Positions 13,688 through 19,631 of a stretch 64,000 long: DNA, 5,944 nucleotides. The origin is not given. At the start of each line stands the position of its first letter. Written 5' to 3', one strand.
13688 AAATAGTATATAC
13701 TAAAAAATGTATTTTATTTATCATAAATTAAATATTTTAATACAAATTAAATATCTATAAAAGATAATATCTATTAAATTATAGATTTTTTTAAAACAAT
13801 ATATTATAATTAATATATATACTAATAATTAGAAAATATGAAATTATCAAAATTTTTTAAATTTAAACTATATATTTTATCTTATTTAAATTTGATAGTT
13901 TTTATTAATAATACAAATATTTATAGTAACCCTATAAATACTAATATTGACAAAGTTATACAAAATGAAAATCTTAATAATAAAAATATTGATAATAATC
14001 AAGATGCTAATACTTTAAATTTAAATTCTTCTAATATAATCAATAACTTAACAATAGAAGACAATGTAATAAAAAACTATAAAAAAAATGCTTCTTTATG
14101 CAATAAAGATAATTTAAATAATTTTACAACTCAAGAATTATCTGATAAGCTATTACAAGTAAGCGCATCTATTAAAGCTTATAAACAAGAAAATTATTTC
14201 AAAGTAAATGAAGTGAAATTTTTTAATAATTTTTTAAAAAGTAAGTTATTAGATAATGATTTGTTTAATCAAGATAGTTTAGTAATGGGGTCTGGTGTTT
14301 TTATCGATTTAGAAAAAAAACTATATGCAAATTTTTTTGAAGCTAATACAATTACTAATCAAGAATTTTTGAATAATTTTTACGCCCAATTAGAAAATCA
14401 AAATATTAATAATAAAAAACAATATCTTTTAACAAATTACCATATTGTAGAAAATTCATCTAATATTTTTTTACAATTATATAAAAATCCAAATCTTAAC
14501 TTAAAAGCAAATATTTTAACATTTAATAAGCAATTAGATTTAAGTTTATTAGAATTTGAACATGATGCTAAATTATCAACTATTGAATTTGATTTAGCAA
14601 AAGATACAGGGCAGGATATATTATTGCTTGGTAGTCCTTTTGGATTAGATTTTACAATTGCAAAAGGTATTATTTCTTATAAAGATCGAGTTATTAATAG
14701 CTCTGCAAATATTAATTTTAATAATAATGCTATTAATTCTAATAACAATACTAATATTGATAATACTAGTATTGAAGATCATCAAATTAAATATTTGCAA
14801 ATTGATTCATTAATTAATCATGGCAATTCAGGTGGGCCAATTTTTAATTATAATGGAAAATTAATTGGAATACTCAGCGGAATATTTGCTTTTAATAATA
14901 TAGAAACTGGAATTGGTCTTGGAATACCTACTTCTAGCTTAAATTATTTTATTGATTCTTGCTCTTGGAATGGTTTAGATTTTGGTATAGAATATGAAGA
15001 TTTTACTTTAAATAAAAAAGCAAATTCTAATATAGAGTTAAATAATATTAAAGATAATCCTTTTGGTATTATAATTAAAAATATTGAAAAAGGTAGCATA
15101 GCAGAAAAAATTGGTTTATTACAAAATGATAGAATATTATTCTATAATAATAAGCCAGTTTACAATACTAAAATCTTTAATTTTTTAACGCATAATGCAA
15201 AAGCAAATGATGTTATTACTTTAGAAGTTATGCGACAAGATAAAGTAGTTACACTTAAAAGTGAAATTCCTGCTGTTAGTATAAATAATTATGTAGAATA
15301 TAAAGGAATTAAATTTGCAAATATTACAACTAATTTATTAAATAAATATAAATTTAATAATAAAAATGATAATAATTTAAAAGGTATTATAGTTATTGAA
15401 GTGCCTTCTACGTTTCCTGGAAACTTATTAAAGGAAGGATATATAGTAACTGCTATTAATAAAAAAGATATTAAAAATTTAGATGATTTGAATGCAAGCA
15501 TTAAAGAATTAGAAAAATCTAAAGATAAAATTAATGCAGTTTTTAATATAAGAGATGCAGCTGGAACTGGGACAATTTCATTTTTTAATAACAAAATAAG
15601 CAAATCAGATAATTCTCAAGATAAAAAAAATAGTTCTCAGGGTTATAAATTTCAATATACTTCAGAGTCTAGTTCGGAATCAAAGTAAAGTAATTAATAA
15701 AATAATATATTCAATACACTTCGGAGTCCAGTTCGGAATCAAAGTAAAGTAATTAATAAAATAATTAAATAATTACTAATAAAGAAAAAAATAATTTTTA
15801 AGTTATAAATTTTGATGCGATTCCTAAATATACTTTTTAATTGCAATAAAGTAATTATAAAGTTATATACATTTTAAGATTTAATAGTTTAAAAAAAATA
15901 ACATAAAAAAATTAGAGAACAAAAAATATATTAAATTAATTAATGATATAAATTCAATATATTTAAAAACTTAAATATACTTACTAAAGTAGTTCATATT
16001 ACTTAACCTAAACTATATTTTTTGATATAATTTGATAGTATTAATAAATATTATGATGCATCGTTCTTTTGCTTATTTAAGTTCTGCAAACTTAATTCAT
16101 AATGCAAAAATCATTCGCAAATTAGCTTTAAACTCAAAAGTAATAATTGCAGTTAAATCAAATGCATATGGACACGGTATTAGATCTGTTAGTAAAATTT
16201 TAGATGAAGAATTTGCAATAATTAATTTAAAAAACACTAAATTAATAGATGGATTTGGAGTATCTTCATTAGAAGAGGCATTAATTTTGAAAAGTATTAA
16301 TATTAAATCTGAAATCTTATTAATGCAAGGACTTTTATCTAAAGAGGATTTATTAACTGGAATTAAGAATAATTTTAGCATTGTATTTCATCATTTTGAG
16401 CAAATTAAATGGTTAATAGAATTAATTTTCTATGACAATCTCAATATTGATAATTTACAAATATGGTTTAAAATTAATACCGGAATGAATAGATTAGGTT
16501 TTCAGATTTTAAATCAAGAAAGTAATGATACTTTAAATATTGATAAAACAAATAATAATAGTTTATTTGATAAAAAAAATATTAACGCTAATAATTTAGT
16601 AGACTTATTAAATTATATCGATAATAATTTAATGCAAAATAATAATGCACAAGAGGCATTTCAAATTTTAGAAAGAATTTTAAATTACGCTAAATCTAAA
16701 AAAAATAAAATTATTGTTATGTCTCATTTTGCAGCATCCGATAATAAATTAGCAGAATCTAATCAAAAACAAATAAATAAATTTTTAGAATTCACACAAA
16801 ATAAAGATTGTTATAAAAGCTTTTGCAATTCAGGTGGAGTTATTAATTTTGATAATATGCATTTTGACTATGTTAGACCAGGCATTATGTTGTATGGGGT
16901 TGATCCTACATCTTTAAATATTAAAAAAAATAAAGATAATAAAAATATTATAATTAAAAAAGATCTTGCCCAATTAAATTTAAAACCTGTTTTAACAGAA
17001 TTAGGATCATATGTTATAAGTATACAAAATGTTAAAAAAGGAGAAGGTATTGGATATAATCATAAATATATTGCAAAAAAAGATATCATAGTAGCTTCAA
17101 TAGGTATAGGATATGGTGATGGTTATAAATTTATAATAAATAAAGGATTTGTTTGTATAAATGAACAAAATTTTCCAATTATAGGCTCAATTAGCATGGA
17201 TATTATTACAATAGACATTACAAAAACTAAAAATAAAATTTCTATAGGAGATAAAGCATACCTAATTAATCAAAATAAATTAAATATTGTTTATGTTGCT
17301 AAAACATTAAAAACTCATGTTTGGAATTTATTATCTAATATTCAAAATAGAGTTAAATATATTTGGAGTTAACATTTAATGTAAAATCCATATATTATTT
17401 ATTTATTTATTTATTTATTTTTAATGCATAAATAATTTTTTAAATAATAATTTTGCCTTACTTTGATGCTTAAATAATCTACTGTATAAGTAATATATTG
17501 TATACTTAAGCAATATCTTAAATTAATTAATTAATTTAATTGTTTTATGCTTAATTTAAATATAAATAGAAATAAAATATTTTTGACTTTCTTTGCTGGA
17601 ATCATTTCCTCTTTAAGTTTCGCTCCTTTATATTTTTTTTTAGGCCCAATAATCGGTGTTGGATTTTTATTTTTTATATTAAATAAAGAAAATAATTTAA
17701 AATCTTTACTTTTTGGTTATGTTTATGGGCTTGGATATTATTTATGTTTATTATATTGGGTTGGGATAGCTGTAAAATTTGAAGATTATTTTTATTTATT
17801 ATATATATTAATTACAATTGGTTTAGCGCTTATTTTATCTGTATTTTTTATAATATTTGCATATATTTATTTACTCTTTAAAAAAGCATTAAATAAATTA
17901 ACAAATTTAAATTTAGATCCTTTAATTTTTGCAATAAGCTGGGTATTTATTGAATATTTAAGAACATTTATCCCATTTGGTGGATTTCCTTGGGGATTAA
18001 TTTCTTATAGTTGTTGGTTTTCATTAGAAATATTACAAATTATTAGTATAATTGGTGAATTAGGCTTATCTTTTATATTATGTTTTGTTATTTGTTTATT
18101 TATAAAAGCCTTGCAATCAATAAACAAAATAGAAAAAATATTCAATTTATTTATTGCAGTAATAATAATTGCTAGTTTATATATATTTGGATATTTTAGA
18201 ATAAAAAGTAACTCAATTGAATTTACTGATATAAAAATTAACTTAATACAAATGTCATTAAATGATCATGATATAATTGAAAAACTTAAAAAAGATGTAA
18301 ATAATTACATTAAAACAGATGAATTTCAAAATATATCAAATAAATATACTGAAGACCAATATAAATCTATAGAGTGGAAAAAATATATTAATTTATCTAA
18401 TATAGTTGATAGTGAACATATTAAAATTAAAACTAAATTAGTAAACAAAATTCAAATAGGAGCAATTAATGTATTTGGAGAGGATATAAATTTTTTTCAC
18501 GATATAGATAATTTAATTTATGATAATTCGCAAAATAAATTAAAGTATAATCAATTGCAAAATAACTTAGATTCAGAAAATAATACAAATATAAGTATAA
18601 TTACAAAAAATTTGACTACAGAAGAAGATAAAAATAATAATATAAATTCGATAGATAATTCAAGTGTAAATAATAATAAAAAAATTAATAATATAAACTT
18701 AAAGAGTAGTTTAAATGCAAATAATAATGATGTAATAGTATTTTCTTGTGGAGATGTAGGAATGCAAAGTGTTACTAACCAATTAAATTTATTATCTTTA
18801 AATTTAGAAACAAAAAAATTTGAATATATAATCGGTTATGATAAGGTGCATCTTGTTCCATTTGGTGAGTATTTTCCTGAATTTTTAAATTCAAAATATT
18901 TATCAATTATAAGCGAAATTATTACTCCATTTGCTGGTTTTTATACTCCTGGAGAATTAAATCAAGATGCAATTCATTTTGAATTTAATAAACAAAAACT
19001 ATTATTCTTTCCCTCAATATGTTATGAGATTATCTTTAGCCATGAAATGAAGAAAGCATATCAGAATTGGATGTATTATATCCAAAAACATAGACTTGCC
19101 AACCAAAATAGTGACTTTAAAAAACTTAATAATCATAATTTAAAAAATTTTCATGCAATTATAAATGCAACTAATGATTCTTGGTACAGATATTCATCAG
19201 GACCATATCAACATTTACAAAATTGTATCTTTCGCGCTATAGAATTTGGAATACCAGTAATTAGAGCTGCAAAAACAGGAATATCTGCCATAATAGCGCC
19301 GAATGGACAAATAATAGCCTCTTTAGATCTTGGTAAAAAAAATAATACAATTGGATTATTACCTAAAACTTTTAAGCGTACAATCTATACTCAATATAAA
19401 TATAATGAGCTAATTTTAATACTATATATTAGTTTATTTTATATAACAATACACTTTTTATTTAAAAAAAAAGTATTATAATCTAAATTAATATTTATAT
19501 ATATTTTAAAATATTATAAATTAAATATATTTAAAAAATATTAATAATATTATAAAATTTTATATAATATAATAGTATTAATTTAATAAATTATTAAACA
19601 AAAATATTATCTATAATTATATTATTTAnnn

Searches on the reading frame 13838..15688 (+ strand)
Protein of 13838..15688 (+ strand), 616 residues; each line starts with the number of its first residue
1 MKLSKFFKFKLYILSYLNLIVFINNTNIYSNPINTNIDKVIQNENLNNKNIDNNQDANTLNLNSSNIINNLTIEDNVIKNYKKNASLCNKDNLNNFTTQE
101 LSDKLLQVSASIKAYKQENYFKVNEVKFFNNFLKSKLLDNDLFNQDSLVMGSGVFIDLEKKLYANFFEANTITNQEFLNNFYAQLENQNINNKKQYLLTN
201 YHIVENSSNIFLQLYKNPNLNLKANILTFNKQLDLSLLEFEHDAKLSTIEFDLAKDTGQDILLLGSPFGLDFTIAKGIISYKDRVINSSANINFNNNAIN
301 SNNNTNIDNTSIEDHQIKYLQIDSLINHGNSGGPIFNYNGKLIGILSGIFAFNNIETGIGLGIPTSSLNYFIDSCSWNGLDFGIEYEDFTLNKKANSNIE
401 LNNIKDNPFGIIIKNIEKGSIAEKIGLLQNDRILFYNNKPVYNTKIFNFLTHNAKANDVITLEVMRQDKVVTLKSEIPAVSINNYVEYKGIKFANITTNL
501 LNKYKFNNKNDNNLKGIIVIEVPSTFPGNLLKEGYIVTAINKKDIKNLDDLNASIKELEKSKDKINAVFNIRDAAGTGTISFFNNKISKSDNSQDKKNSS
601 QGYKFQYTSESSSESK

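Call 71: search_protein_families(library=pfam, proteins=[window:13838-15688:+], max_evalue=0.00001)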
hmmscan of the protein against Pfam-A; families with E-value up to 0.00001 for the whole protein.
window:13838-15688:+ (616 aa): 5 families
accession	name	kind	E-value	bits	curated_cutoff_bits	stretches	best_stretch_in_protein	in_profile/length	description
PF13365.12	Trypsin_2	-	1.1e-15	59.1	27.6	1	195-345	10-144/144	Trypsin-like peptidase domain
PF13180.12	PDZ_2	-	5e-11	43.2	27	1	402-474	8-77/80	PDZ domain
PF00089.32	Trypsin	-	1.9e-07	31.6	20.6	1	194-372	34-220/220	Trypsin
PF17820.7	PDZ_6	-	2.4e-07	30.8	27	0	412-464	1-52/54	PDZ domain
PF00595.29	PDZ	-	3.7e-07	30.9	23.2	0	399-465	14-81/81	PDZ domain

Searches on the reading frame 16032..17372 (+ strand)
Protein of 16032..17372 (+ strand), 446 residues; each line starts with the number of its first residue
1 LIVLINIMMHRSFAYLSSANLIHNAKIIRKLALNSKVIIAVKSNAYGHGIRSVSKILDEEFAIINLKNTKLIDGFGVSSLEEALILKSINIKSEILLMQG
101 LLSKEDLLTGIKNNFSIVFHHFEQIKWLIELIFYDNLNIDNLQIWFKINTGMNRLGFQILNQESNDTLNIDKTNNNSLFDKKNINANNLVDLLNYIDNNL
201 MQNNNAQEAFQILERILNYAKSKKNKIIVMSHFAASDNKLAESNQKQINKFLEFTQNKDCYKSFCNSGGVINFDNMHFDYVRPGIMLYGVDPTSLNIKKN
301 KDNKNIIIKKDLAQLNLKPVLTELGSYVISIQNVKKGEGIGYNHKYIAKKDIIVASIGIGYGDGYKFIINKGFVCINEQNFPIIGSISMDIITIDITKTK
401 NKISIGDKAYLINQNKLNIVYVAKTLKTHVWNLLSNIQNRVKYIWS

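Call 71: search_protein_families(library=pfam, proteins=[window:16032-17372:+], max_evalue=0.00001)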
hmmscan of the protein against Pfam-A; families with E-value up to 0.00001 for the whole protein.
window:16032-17372:+ (446 aa): 2 families
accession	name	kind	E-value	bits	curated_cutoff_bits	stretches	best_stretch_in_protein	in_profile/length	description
PF01168.26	Ala_racemase_N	-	3.1e-40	138.7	24.1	2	18-159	3-131/220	Alanine racemase, N-terminal domain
PF00842.27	Ala_racemase_C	-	1.1e-29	103.1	25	1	323-444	3-126/127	Alanine racemase, C-terminal domain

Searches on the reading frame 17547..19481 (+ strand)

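Call 71: search_protein_families(library=pfam, proteins=[window:17547-19481:+], max_evalue=0.00001)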
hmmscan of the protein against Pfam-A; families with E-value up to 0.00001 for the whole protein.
window:17547-19481:+ (644 aa): 2 families
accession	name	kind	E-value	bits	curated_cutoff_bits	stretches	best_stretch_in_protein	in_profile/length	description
PF20154.4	LNT_N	-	1.9e-29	103.3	27.1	1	17-183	1-158/159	Apolipoprotein N-acyltransferase N-terminal domain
PF00795.27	CN_hydrolase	-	1.3e-10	41.5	23.2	1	421-599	98-240/256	Carbon-nitrogen hydrolase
